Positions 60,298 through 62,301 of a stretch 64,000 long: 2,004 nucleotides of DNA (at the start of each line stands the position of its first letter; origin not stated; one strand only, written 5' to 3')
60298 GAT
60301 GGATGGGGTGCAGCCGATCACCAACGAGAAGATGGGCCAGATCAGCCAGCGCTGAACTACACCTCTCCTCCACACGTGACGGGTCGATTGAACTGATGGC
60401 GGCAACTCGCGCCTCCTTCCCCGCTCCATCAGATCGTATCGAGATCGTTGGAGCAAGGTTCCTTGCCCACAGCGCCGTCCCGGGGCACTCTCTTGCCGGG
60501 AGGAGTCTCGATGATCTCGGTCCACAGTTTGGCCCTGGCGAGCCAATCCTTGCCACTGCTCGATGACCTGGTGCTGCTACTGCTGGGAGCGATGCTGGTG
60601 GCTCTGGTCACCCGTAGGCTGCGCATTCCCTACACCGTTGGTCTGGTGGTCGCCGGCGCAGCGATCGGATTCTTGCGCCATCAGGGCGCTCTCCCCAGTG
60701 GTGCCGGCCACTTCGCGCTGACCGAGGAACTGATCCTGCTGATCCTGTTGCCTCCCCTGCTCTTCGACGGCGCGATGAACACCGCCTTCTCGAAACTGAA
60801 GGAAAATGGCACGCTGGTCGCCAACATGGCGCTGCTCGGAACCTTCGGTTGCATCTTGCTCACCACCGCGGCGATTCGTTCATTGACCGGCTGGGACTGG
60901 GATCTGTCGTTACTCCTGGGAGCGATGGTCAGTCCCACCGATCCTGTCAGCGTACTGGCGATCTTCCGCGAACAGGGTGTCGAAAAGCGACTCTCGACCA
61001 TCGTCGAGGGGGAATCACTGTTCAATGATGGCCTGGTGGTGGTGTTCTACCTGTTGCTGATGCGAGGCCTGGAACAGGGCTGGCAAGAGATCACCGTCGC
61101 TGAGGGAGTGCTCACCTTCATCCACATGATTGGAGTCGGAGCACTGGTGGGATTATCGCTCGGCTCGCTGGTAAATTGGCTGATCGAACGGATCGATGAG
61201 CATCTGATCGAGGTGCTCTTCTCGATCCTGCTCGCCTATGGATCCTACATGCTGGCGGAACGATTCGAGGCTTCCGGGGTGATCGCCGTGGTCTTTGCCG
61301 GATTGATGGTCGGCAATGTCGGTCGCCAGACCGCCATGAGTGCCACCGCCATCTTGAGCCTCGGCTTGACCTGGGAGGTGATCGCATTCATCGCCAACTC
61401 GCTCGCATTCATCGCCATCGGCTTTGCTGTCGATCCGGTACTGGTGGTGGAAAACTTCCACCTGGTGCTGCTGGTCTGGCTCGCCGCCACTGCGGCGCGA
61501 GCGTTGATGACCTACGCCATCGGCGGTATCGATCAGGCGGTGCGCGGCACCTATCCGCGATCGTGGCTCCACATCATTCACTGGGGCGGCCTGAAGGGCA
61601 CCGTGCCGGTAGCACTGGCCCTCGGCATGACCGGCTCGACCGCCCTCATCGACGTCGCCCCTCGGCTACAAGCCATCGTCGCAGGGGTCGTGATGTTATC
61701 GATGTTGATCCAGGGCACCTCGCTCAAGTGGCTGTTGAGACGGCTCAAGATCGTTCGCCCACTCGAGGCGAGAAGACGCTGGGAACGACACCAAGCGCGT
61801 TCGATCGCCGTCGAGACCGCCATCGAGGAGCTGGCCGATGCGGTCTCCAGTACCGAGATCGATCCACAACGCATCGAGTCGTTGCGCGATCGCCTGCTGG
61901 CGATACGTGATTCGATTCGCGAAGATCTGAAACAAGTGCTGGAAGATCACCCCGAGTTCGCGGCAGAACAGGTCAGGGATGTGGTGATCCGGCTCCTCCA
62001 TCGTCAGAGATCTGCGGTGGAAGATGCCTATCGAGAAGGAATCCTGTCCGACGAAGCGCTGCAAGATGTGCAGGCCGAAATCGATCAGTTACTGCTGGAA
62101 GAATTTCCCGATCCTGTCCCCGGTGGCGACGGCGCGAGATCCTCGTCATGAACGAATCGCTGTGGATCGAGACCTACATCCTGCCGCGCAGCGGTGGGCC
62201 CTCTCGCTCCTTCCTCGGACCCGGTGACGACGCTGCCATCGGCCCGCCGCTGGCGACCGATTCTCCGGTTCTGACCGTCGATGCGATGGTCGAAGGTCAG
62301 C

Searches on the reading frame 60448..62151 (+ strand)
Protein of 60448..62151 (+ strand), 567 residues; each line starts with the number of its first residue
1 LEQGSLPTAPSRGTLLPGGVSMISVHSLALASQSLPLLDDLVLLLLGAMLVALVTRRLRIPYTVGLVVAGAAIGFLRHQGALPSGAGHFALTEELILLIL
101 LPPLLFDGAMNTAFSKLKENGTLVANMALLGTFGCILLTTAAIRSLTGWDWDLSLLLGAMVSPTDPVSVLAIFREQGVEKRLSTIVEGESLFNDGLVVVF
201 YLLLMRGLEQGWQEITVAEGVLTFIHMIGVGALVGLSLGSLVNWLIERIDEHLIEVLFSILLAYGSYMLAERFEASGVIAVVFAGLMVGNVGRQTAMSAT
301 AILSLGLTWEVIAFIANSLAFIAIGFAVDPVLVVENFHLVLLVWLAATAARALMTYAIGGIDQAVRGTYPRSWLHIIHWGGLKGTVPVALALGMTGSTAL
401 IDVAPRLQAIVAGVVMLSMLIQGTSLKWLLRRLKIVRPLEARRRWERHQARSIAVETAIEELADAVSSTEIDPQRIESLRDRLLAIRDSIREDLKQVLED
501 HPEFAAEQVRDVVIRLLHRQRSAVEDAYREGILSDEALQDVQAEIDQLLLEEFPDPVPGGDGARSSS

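Call 92: search_protein_families(library=pfam, proteins=[window:60448-62151:+], max_evalue=0.00001)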
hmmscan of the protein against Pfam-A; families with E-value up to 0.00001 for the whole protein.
window:60448-62151:+ (567 aa): 1 family
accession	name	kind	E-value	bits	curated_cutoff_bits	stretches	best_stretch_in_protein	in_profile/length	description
PF00999.27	Na_H_Exchanger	-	4.3e-59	200.7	26.2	1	47-431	3-374/375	Sodium/hydrogen exchanger, transmembrane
